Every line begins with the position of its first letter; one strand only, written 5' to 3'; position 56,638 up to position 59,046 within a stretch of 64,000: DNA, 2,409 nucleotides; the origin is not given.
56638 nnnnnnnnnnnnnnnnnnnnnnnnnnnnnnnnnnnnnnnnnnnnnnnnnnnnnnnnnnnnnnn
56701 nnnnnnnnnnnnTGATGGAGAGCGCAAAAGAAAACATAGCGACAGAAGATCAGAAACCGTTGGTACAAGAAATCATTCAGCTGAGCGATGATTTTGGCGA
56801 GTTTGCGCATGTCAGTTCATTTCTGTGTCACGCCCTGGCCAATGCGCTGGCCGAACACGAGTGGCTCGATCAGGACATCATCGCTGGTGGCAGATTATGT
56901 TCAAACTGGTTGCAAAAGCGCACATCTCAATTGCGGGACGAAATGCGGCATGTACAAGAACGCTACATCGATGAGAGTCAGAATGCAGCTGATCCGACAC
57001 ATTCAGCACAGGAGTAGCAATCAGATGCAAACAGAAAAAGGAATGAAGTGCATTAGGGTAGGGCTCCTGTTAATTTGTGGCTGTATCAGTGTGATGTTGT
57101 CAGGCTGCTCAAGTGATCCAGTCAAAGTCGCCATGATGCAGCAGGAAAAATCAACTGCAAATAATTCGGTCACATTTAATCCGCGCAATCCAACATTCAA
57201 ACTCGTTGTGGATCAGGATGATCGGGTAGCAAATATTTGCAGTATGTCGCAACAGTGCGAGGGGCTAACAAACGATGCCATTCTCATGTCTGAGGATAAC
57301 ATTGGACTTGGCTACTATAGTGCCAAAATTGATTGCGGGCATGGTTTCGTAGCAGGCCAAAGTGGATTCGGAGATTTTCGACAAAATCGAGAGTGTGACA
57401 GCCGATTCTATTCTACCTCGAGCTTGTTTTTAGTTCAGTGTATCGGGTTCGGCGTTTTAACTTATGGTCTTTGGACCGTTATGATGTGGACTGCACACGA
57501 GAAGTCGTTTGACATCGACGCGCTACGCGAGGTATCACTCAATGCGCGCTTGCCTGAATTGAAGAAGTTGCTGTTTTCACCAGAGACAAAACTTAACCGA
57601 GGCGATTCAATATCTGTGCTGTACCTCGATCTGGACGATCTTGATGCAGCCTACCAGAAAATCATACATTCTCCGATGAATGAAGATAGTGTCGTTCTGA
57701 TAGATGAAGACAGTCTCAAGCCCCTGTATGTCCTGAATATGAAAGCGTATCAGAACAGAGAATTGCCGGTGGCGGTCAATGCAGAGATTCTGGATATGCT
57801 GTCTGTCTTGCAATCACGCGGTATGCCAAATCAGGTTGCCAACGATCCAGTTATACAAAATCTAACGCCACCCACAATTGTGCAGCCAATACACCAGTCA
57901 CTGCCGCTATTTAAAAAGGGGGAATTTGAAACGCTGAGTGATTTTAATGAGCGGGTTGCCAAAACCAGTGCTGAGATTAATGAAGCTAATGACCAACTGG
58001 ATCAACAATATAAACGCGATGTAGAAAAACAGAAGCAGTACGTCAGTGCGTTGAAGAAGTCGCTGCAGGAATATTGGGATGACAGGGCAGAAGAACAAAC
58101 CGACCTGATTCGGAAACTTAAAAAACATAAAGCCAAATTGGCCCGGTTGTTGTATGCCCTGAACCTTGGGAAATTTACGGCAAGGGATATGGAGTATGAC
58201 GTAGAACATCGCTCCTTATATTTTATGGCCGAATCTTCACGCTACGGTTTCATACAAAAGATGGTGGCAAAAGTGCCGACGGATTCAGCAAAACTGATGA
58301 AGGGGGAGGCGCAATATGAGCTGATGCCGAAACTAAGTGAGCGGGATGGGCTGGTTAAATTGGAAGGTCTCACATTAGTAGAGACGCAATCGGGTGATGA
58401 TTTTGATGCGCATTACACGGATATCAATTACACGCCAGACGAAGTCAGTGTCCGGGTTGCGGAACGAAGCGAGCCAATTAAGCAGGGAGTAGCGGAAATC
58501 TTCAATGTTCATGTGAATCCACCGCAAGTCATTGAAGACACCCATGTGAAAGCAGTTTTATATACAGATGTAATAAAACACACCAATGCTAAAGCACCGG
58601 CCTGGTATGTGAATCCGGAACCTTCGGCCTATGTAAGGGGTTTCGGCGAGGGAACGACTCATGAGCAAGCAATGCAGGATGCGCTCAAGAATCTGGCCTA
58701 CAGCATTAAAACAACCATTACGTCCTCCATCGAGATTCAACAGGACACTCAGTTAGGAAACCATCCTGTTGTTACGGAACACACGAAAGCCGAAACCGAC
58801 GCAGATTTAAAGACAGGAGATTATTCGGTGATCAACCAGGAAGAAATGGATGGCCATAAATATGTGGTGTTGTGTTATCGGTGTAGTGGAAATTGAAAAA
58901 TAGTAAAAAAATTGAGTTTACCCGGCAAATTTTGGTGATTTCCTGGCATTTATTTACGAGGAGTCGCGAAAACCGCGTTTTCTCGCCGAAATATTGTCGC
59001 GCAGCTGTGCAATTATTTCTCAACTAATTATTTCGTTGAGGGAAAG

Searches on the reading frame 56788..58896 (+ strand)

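Call 106: search_protein_families(library=pfam, proteins=[window:56788-58896:+], max_evalue=0.001)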
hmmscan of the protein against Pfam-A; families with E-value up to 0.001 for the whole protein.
window:56788-58896:+ (702 aa): 1 family
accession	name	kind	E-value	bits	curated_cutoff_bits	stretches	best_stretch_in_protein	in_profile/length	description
PF02169.21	LPP20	-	5e-06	27.3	25.9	1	604-689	1-88/97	LPP20 lipoprotein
